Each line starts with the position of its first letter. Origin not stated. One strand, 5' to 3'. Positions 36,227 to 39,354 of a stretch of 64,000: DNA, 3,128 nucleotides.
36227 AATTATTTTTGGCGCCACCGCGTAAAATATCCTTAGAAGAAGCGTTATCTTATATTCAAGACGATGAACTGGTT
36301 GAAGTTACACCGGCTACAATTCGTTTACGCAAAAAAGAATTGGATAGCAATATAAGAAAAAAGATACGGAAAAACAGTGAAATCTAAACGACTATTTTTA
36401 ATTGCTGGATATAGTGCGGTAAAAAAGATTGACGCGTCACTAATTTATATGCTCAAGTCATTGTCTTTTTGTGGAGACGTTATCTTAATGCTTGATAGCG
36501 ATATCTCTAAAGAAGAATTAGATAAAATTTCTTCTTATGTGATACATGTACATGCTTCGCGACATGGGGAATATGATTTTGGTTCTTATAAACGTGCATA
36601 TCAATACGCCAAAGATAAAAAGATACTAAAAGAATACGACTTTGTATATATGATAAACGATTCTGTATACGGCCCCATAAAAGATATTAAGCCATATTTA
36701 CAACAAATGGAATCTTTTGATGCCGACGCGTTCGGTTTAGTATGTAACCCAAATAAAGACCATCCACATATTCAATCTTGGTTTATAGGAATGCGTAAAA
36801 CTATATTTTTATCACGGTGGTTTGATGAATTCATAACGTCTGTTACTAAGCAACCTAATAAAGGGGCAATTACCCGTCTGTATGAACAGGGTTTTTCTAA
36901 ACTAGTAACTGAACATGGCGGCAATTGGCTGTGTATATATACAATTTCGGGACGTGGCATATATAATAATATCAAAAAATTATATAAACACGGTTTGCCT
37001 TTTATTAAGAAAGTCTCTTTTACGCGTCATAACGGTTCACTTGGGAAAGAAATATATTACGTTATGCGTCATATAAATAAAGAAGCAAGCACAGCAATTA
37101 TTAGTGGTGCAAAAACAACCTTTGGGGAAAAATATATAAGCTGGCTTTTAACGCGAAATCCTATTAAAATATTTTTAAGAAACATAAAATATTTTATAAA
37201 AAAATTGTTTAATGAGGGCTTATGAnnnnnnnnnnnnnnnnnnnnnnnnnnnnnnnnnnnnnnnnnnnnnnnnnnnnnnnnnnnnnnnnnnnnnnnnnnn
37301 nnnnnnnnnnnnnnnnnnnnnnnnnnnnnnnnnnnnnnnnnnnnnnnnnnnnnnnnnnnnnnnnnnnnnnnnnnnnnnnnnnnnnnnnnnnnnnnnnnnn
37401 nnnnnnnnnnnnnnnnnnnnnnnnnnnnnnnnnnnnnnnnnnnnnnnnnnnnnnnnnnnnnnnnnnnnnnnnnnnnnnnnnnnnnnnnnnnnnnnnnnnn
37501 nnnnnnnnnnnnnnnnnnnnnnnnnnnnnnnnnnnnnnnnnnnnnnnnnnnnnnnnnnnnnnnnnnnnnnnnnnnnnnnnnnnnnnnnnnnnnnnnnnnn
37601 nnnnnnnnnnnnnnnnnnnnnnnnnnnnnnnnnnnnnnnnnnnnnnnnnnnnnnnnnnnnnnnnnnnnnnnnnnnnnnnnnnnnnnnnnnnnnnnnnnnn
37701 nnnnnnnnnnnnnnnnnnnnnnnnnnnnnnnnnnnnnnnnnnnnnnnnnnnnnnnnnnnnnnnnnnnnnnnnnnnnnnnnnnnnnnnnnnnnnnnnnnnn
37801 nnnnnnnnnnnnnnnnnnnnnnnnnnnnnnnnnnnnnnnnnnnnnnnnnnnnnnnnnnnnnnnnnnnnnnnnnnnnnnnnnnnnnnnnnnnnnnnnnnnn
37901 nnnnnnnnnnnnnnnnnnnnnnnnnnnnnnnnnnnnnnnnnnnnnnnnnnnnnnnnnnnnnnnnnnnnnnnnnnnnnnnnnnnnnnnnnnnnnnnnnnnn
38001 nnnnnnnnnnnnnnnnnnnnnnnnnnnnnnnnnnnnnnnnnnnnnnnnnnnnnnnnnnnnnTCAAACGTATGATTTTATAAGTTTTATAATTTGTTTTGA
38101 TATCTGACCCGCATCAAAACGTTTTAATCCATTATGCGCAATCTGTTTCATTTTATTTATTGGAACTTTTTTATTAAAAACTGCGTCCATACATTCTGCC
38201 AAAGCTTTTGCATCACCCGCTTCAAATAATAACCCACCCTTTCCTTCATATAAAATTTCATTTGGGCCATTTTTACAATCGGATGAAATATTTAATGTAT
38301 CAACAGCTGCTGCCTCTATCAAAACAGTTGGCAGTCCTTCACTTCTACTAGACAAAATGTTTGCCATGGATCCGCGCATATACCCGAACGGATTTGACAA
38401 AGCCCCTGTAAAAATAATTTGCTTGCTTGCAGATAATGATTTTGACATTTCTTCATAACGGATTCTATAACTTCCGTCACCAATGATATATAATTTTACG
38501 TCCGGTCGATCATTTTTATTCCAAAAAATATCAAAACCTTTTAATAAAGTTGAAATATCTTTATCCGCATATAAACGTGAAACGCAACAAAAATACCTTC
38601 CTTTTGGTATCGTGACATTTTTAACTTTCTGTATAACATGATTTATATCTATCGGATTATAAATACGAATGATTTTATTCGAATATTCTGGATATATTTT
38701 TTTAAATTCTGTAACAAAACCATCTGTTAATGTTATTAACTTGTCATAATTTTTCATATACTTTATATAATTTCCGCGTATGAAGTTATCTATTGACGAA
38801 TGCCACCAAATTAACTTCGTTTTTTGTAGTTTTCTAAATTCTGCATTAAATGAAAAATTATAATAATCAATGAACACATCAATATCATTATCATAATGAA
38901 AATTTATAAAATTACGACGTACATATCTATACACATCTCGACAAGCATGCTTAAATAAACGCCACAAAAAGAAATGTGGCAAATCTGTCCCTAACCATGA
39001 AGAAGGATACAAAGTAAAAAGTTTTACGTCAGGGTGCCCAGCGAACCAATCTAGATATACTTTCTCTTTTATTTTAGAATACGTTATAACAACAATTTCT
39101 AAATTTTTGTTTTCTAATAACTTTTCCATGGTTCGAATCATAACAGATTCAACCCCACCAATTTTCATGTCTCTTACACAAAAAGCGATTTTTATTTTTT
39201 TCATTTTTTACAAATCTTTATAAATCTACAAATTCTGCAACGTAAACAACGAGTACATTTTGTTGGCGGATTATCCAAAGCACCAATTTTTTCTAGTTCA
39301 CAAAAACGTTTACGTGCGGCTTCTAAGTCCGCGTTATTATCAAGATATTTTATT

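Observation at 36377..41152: Five-gene glycosyltransferase island inserted between typA and recA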

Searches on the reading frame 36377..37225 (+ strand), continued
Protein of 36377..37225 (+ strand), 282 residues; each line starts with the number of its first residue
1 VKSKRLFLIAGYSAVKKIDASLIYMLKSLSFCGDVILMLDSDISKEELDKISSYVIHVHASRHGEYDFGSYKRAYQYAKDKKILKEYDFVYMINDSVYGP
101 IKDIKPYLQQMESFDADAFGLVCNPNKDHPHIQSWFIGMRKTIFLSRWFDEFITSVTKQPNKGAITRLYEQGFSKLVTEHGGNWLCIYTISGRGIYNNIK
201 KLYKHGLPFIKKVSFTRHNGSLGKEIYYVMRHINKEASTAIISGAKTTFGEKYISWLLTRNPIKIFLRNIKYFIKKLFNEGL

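Call 24: search_solved_structures(query=window:36377-37225:+, max_evalue=1)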
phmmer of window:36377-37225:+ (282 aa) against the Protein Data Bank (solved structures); distinct sequences matched with E-value up to 1: 2.
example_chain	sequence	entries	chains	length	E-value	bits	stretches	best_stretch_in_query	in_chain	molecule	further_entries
4s25_A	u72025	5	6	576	0.27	14.1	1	126-156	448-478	Phosphomethylpyrimidine synthase, chloroplastic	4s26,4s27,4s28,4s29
4n7q_A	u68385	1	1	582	0.28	14.1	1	126-156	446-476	Phosphomethylpyrimidine synthase, chloroplastic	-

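Call 38: list_cluster_members(proteins=[window:36377-37225:+, window:37222-38073:+, window:38062-39204:-, window:39201-40226:-, window:40244-41152:-, window:41161-42231:-, window:34549-36387:+])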
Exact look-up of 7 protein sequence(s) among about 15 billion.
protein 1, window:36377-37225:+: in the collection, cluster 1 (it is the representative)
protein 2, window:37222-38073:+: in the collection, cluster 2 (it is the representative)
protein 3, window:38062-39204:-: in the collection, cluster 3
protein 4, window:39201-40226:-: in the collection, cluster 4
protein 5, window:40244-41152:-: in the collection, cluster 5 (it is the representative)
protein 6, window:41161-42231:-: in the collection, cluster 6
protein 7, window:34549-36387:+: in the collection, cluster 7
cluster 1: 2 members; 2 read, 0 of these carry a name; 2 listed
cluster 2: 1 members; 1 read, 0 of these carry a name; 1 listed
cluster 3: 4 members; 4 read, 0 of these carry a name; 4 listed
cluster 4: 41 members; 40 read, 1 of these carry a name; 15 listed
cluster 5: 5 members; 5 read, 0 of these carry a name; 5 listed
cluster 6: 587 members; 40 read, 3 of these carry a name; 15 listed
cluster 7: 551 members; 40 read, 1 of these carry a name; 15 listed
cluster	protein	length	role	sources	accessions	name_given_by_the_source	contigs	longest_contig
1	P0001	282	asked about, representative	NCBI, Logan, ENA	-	-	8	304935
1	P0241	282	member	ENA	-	-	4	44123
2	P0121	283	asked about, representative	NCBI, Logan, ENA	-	-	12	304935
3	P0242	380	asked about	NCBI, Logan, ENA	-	-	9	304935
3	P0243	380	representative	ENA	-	-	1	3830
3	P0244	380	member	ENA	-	-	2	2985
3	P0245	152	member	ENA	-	-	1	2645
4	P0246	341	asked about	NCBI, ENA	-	-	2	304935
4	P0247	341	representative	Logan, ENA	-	-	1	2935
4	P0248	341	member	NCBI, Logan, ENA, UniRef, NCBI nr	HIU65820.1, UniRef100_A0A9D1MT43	MAG TPA: glycosyltransferase [Candidatus Enterousia avicola] | Glycosyltransferase n=1 Tax=Candidatus Enterousia avicola TaxID=2840787 ... | glycosyltransferase [Candidatus Enterousia avicola]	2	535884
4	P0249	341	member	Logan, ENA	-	-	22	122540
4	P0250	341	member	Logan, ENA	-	-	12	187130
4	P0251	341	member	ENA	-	-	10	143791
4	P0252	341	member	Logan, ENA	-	-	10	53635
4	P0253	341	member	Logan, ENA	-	-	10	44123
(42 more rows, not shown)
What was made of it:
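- E. scatequi and E. onthequi (RecA) (call 38).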

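Call 43: predict_structure(alignment_id=A1)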
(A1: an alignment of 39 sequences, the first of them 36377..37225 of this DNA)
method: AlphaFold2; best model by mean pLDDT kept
length: 282 residues; sequences in the alignment: 39
mean_pLDDT: 95.0   pTM: 0.91
mean pLDDT of the five models: 95.0, 94.7, 94.3, 94.3, 93.4
residues with pLDDT >= 90: 250; 70-90: 28; 50-70: 3; < 50: 1
segments of 3 or more residues with pLDDT < 50: none
pLDDT, mean of each block of 10 residues (from residue 1): 92 94 98 98 96 98 96 99 98 97 97 98 94 97 98 97 93 97 98 94 98 93 96 98 95 94 88 81 52
secondary structure, 60 per line:
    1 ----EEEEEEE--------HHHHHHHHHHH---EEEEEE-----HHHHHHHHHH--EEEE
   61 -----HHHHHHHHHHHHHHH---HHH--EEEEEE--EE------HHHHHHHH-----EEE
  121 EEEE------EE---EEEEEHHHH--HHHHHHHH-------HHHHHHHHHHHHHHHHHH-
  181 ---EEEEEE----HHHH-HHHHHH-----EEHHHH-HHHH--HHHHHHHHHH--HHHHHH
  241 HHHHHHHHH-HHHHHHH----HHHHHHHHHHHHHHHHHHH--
elements in order: E5-11 H20-30 E34-39 H45-54 E57-60 H66-80 E89-94 H105-112 E118-124 E136-140 H141-144 H147-154 H162-179 E184-189 H194-197 H199-204 H212-215 H217-220 H223-232 H235-249 H251-257 H262-280
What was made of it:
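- On RgpF family (g1): The AF2 model is a single GT-A domain plus a helical tail (call 43).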

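Call 46: fold_search(model_id=the predicted structure, library=pdb)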
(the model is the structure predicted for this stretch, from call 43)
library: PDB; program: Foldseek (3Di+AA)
matches with E <= 10: 1731; with E <= 0.001: 269
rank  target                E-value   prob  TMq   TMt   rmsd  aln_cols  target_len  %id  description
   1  8yrl_A                1.4e-06  1.00  0.43  0.28   5.5       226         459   16  Crystal structure of Aspergillus fumigatus Galactofuranosylransferase (AfGfsA) in complex with UDP and galactofuranose (released 2024-10-30)
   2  3cgx                  2.3e-06  1.00  0.41  0.48   8.4       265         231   16  Crystal structure of putative nucleotide-diphospho-sugar transferase (YP_389115.1) from Desulfovibrio desulfuricans G20  (released 2008-03-18)
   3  6h1j_A                3.6e-06  1.00  0.40  0.37  13.8       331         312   12  TarP native (released 2018-09-26)
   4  6h21_A                4.1e-06  1.00  0.33  0.30  16.9       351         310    9  TarP-UDP-GlcNAc-Mn (released 2018-09-26)
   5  6h4m_D                4.6e-06  1.00  0.34  0.31  16.1       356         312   11  TarP-UDP-GlcNAc-3RboP (released 2018-09-26)
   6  6h1j_B                5.2e-06  1.00  0.39  0.35  16.1       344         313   10  TarP native (released 2018-09-26)
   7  6h21_B                5.9e-06  1.00  0.34  0.31  16.8       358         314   10  TarP-UDP-GlcNAc-Mn (released 2018-09-26)
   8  6h4f_C                6.7e-06  1.00  0.33  0.30  15.7       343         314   10  TarP-3RboP (released 2018-09-26)
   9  6hnq_P                7.1e-06  1.00  0.31  0.30  14.6       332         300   13  TarP-6RboP-(CH2)6NH2 (released 2018-10-24)
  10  6h4f_F                7.6e-06  1.00  0.32  0.30  14.2       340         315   11  TarP-3RboP (released 2018-09-26)
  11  6h4f_Q                8.1e-06  1.00  0.39  0.35  13.2       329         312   12  TarP-3RboP (released 2018-09-26)
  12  6h4m_H                8.1e-06  1.00  0.34  0.31  14.4       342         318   10  TarP-UDP-GlcNAc-3RboP (released 2018-09-26)
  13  8yre_D                9.1e-06  1.00  0.39  0.32   6.5       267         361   12  Crystal structure of Arabidopsis VTC1-KJC2 (released 2025-04-02)
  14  6fxk_A                1.2e-05  1.00  0.45  0.22  10.3       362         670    8  Crystal Structure of full-length Human Lysyl Hydroxylase LH3 (released 2018-08-22)
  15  6h4f_P                1.2e-05  1.00  0.37  0.35  13.7       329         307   12  TarP-3RboP (released 2018-09-26)
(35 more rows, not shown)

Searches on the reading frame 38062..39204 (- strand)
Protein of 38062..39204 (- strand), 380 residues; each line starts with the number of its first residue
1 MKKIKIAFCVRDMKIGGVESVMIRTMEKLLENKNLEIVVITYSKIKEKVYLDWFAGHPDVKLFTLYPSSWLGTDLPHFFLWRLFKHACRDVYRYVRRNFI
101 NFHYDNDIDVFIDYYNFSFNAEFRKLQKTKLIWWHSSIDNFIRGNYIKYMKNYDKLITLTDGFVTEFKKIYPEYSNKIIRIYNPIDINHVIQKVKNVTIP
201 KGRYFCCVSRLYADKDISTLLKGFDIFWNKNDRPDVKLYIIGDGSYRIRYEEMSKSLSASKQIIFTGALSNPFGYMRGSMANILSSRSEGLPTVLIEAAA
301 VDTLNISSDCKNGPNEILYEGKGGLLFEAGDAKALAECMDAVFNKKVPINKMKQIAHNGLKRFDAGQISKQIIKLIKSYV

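Call 3: search_protein_families(library=pfam, proteins=[window:38062-39204:-], max_evalue=0.01)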
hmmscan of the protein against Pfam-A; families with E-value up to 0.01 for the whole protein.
window:38062-39204:- (380 aa): 2 families
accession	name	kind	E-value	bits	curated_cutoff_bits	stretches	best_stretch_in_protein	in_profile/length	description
PF00534.26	Glycos_transf_1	-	1e-26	94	26.4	1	197-359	10-169/172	Glycosyl transferases group 1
PF13692.12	Glyco_trans_1_4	-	9.4e-23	81.5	27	1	204-342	3-139/142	Glycosyl transferases group 1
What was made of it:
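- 38062..39204 (-): g3: GT4 (GT-B, retaining-type) glycosyltransferase (380 aa). It occupies variable slot 1. PF00534 at 94 bits (call 3).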

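Call 4: search_protein_families(library=ncbifam, proteins=[window:38062-39204:-], max_evalue=0.01)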
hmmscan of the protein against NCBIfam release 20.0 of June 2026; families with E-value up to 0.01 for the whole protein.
window:38062-39204:- (380 aa): 18 families
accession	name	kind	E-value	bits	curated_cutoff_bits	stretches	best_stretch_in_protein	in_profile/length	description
NF050063.1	ProtGlycPglJ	equivalog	6.1e-25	88.2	500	1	131-375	122-362/363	N-acetylgalactosamine-N,N'-diacetylbacillosaminyl-diphospho-undecaprenol 4-alpha-N-acetylgalactosaminyltransferase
NF007396.0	PRK09922.1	equivalog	6.2e-25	87.8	385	1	3-377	2-356/361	lipopolysaccharide 1,6-galactosyltransferase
NF050056.1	ProtGlycPglH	equivalog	8.9e-23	80.9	600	1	4-378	1-352/354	GalNAc-alpha-(1->4)-GalNAc-alpha-(1->3)-diNAcBac-PP-undecaprenol alpha-1,4-N-acetyl-D-galactosaminyltransferase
TIGR03088.1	stp2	hypoth_equivalog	8.5e-19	67.8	409.05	1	176-356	160-349/374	TIGR03088 family PEP-CTERM/XrtA system glycosyltransferase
NF047880.1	glyco_SdgA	exception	1.6e-15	56.7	800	1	145-372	261-483/488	serine-aspartate repeat adhesin O-glycosyltransferase SdgA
TIGR03999.1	thiol_BshA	equivalog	1.2e-11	44.2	273.7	1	173-373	164-367/375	N-acetyl-alpha-D-glucosaminyl L-malate synthase BshA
NF011726.0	PRK15179.1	equivalog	2.9e-11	42.4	733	1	231-344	544-658/694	Vi polysaccharide biosynthesis protein TviE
NF047684.1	TeichurnBiosyTuaC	equivalog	5.4e-10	38.7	550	1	195-373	211-383/391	teichuronic acid biosynthesis protein TuaC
NF041876.1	EPS_EpsE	equivalog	5.8e-09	35.7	400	1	203-358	216-374/389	exopolysaccharide biosynthesis GT4 family glycosyltransferase EpsE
NF012034.0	PRK15490.1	equivalog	6.1e-09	34.8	813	1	231-334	425-527/578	Vi polysaccharide biosynthesis glycosyltransferase TviE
TIGR04063.1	stp3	hypoth_equivalog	1.2e-08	34.3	442.05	1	197-357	208-372/397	TIGR04063 family PEP-CTERM/XrtA system glycosyltransferase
NF047881.1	glyco_SdgB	exception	2.9e-07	29.5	800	1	206-346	325-463/496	serine-aspartate repeat adhesin O-glycosyltransferase SdgB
NF049988.1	MGlcDAGSynMgs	equivalog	9.8e-06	25.2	400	1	151-377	164-385/398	alpha-monoglucosyldiacylglycerol synthase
NF038298.1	EPS_HpsO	equivalog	1.6e-05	23.9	575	1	291-362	301-366/388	hormogonium polysaccharide biosynthesis glycosyltransferase HpsO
NF038011.1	PelF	equivalog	4.4e-05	22.7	100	1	176-311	280-416/489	GT4 family glycosyltransferase PelF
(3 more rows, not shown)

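Call 26: search_solved_structures(query=window:38062-39204:-, max_evalue=0.001)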
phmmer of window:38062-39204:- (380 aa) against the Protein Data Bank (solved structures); distinct sequences matched with E-value up to 0.001: 17.
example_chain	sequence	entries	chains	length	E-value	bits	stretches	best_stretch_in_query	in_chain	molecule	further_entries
6eji_A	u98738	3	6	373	1.6e-12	50.3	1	129-376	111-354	WlaC protein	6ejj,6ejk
6y6i_A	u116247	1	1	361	2.4e-11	46.4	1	107-334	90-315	Lipopolysaccharide 1,6-galactosyltransferase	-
5n80_A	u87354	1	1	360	2.5e-11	46.4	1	107-334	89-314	Lipopolysaccharide 1,6-galactosyltransferase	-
5n7z_A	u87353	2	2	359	2.6e-11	46.4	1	107-334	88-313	Lipopolysaccharide 1,6-galactosyltransferase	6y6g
8qoy_A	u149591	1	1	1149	1.5e-10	43.8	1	93-328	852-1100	TagF-like capsule polymerase Cps3D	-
6n1x_A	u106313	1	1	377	2.4e-07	33.3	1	173-365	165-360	Glycosyltransferase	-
6d9t_A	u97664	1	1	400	2.7e-07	33.1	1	173-365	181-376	Glycosyl transferase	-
7ec7_A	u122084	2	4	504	5.5e-05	25.5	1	234-343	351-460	Glycosyl transferase, group 1 family protein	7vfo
7ec1_A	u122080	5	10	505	5.5e-05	25.5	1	234-343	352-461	Glycosyl transferase, group 1 family protein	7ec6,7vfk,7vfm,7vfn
7ec3_A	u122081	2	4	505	5.5e-05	25.5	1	234-343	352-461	Glycosyl transferase, group 1 family protein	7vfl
4x6l_A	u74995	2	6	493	6.5e-05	25.3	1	206-348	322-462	TarM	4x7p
4x7m_A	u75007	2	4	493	6.5e-05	25.3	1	206-348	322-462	TarM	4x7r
4wac_A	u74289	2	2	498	6.6e-05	25.2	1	206-348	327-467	Glycosyl transferase, group 1 family protein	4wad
7qd7_AAA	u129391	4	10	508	0.0001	24.6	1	234-340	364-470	TarM(Se)_G117R | TarM(Se)_G117R-4RboP | TarM(Se)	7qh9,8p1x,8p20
7qnt_AAA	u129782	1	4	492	0.00015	24.1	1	234-340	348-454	TarM(Se)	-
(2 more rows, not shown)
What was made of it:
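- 38062..39204 (-): Closest solved relatives are PglH/WlaC at 1.6e-12 and WaaB at 2.4e-11 (call 26).
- On GT4 / Glycos_transf_1 (g3): Solved GT4 relatives PglH and WaaB (call 26).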
